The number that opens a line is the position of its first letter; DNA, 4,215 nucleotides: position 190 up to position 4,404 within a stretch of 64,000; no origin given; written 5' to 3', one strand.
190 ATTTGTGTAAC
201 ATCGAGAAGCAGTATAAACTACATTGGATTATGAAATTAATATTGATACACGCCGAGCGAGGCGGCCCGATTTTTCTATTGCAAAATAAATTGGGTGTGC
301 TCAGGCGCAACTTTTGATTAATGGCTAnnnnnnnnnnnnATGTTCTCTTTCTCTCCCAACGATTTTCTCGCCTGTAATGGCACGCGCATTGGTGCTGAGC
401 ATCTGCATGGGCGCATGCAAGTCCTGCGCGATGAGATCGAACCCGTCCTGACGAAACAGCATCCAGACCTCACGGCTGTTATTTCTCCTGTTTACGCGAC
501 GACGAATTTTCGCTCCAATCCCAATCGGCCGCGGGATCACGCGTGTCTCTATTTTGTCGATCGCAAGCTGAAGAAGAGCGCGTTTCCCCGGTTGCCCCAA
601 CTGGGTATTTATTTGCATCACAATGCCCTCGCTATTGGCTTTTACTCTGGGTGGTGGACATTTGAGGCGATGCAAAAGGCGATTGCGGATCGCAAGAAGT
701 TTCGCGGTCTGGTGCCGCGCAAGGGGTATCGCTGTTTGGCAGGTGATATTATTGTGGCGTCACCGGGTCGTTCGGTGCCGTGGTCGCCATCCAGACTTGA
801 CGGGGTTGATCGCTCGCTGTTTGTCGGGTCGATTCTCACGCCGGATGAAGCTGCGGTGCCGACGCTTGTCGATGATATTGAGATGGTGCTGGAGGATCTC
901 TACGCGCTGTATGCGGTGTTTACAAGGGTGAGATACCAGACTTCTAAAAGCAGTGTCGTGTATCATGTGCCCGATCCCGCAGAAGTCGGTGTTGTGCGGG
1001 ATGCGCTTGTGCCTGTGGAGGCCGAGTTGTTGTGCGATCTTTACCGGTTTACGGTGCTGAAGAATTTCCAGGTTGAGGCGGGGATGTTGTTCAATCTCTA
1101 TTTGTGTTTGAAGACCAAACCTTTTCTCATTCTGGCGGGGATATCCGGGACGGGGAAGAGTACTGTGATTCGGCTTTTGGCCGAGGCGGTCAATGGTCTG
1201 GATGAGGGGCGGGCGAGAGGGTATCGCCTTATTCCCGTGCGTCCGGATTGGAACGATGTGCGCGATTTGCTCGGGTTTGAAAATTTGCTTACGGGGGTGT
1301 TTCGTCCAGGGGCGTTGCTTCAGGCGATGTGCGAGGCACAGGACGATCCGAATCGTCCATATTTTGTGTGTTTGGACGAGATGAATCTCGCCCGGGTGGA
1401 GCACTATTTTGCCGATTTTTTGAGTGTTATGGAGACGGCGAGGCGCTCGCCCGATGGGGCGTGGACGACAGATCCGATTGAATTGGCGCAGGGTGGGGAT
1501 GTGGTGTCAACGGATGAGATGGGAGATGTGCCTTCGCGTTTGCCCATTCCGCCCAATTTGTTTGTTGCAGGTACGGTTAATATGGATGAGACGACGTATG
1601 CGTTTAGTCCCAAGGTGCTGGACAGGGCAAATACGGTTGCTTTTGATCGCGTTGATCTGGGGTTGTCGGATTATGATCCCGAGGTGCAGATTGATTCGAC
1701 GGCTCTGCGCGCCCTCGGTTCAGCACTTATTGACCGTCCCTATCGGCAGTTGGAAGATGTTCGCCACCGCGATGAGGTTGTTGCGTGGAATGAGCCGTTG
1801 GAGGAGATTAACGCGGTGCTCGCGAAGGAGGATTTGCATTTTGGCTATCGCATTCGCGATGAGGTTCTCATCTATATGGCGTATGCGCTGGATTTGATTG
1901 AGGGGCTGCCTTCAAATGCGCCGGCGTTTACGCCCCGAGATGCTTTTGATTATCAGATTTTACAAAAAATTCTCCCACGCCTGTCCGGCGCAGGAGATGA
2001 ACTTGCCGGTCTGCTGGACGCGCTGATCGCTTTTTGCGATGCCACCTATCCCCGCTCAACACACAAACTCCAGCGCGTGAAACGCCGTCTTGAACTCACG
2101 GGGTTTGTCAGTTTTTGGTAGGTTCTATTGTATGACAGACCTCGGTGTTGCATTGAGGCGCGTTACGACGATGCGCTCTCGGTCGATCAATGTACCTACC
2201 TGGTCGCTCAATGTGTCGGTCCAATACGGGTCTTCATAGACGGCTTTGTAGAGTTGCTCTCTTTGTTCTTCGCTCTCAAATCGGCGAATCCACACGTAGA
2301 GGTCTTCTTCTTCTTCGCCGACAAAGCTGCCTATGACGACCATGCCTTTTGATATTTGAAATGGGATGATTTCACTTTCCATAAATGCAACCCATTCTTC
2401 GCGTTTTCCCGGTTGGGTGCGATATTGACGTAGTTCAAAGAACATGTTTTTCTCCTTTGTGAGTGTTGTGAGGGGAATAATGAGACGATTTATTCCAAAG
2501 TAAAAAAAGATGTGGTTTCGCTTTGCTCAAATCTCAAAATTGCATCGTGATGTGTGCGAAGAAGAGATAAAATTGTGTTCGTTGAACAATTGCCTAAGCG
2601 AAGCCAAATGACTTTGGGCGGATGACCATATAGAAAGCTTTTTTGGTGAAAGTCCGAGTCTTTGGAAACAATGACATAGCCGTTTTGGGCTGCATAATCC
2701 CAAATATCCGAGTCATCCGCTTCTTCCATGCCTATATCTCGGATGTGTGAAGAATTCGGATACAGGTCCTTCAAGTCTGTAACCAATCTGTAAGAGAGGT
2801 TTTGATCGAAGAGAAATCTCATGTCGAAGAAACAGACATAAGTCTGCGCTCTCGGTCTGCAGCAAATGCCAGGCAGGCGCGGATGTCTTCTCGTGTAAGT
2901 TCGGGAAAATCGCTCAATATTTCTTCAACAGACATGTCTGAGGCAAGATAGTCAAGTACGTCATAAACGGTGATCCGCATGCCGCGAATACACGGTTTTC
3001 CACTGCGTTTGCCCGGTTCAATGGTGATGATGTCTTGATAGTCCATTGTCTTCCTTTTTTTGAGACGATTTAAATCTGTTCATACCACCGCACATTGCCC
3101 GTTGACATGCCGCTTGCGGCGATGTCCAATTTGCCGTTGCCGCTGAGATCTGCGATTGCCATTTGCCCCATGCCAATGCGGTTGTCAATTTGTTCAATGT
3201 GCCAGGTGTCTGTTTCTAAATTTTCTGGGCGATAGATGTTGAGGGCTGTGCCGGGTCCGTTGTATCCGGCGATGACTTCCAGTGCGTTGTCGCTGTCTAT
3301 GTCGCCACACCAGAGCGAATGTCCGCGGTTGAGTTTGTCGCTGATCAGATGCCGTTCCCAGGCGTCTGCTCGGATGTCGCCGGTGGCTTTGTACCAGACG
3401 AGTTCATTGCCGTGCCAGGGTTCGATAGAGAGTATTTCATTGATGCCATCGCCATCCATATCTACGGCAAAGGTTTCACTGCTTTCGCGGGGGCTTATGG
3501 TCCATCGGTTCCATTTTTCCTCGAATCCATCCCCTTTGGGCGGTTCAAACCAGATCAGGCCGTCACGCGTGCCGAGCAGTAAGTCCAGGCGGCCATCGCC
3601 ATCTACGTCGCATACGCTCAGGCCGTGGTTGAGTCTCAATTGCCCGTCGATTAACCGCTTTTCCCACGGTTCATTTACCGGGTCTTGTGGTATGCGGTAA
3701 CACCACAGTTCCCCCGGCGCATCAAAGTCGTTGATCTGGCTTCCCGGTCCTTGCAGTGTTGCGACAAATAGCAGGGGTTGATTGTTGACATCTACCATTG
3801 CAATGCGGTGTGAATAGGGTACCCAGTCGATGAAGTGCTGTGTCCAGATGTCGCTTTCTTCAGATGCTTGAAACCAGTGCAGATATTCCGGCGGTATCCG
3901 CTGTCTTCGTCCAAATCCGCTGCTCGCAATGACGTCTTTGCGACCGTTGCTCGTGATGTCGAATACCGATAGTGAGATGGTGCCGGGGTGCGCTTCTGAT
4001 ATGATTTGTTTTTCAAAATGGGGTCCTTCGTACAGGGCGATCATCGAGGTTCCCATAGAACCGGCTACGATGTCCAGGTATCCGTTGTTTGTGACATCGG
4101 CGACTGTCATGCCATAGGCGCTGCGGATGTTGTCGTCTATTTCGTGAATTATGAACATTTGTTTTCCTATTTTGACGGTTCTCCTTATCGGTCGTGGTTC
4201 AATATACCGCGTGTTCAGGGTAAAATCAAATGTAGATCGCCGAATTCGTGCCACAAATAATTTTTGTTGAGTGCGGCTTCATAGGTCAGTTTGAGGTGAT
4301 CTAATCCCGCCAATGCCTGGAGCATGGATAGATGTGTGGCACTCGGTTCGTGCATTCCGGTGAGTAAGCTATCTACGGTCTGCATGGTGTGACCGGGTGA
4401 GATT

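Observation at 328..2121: Orphan McrB-family AAA+ protein with a novel N-terminal domain and no McrC nuclease partner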

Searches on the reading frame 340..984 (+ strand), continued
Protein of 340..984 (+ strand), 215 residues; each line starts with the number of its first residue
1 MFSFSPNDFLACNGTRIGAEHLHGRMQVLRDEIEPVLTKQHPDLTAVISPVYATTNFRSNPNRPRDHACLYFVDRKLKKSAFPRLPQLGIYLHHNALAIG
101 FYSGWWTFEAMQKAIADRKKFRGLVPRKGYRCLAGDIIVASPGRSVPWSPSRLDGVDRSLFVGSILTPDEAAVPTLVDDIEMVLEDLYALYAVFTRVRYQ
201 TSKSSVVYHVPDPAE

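Call 94: search_protein_families(library=padloc, proteins=[P0214, P0129, P0136, P0127], max_evalue=0.001)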
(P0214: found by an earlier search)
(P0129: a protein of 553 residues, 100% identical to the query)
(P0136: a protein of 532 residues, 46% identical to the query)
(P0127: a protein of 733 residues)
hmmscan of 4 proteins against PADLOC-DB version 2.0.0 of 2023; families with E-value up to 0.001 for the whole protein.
P0214 (527 aa): 0 families

P0129 (553 aa): 0 families

P0136 (532 aa): 0 families

P0127 (733 aa): 6 families
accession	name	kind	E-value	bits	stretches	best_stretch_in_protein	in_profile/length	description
PDLC03547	REase_II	-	3e-23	80.2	1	459-623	258-441/585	Type II restriction enzyme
PDLC03448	REase_II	-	2.6e-09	33.8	0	467-520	447-502/857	Type II restriction enzyme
PDLC04232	IetA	-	2.9e-05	21.7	0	462-488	112-138/330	-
PDLC02196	IetA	-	5.1e-05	20.8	1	463-487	119-143/374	-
PDLC03920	MkoA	-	0.00013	18.4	1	451-491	616-656/1112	-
PDLC02195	IetA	-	0.00031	18.2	1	463-488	134-159/395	-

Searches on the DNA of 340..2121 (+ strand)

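Call 27: search_rna_families(source=L001, start=9000, end=10100, threshold=evalue, max_evalue=1)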
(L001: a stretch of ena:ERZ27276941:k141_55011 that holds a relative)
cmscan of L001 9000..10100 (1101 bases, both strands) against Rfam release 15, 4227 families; matches with E-value up to 1: 1.
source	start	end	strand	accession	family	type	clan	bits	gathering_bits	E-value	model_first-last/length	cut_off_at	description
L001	9222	9446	+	RF02590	Spy1186876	Gene; sRNA;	-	21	208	0.04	1-243/243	no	S. pyogenes small RNA 1186876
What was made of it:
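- Tried and rejected: Rfam on the 840-bp upstream gap gave only a far sub-threshold hit (call 27).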

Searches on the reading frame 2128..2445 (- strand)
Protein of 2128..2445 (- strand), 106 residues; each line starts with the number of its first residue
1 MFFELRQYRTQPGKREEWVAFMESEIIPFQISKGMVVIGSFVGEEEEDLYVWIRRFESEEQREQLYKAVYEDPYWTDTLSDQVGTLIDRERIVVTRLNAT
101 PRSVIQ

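Call 4: search_protein_families(library=pfam, proteins=[window:2128-2445:-], max_evalue=0.1)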
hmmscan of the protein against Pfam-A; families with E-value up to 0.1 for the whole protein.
window:2128-2445:- (106 aa): 1 family
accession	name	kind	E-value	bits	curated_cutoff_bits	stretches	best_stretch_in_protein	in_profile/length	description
PF07978.19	NIPSNAP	-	6.6e-10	39.5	22.3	1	3-91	1-91/102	NIPSNAP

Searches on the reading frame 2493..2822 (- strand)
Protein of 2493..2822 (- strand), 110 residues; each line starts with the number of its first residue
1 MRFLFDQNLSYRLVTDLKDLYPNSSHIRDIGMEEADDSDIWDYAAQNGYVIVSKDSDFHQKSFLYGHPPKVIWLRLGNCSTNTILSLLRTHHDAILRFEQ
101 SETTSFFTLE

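Call 4: search_protein_families(library=pfam, proteins=[window:2493-2822:-], max_evalue=0.1)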
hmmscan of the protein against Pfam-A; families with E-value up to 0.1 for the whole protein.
window:2493-2822:- (110 aa): 2 families
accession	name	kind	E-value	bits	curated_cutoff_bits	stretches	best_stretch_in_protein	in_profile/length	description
PF18480.7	DUF5615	-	5.7e-38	129.6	23.8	1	1-106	1-106/110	Domain of unknown function (DUF5615)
PF18478.7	PIN_10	-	1.4e-05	25.5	26.2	1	1-60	1-64/84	PIN like domain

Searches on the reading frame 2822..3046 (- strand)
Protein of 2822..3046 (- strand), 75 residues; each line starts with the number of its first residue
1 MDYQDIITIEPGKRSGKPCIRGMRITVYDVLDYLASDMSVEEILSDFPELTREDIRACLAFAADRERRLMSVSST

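Call 4: search_protein_families(library=pfam, proteins=[window:2822-3046:-], max_evalue=0.1)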
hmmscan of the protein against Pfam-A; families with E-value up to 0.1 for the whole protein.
window:2822-3046:- (75 aa): 2 families
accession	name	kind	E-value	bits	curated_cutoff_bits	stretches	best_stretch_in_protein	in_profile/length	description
PF04255.20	DUF433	-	8.8e-27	93.1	23.6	1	7-62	1-56/56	Protein of unknown function (DUF433)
PF02845.22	CUE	-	0.018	15.2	21.1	1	47-59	12-24/42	CUE domain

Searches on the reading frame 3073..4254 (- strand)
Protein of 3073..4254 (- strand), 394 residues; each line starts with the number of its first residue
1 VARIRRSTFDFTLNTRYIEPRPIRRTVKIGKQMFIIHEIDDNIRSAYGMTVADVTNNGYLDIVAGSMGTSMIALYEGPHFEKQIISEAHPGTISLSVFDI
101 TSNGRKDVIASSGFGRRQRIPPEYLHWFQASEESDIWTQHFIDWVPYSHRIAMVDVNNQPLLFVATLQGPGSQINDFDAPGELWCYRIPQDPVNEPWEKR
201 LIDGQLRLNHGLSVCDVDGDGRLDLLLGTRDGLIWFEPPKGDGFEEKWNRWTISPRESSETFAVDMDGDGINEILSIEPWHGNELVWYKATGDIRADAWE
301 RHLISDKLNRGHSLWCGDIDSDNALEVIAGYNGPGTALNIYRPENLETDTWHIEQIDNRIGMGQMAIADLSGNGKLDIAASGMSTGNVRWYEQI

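Call 4: search_protein_families(library=pfam, proteins=[window:3073-4254:-], max_evalue=0.1)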
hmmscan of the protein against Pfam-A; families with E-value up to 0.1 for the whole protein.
window:3073-4254:- (394 aa): 10 families
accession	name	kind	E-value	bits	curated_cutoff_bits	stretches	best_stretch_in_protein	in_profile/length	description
PF13517.12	FG-GAP_3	-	6.7e-25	87.9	26.9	5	216-275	1-60/61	FG-GAP-like repeat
PF01839.29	FG-GAP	-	9.6e-14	51.3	22.1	1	212-229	5-22/37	FG-GAP repeat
PF22301.2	AUDH_beta_propeller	-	2.8e-06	27.7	27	1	127-258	6-136/179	Aldos-2-ulose dehydratase, beta-propeller domain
PF12256.14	TcdB_toxin_midN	-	0.00033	20.4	24.8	0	212-227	30-45/181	Insecticide toxin TcdB middle/N-terminal region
PF14783.12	BBS2_Mid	-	0.004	17.7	27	0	212-234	2-24/108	Ciliary BBSome complex subunit 2, middle region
PF23743.1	Beta-prop_BBS7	-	0.0058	16.4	27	0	212-234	224-246/299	BBS7 beta-propeller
PF21348.3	RGL11_C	-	0.0086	15.3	27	0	209-229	235-255/490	Rhamnogalacturonan lyase family 11, C-terminal domain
PF25292.1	Beta-prop_CGLA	-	0.019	14.9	26.8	0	298-329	21-49/316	Lambda-carrageenase beta-propeller domain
PF00036.39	EF-hand_1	-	0.041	13.9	25.4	0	214-224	8-18/29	EF hand domain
PF15907.11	Itfg2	-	0.077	12.7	27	0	94-112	253-271/330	Integrin-alpha FG-GAP repeat-containing protein 2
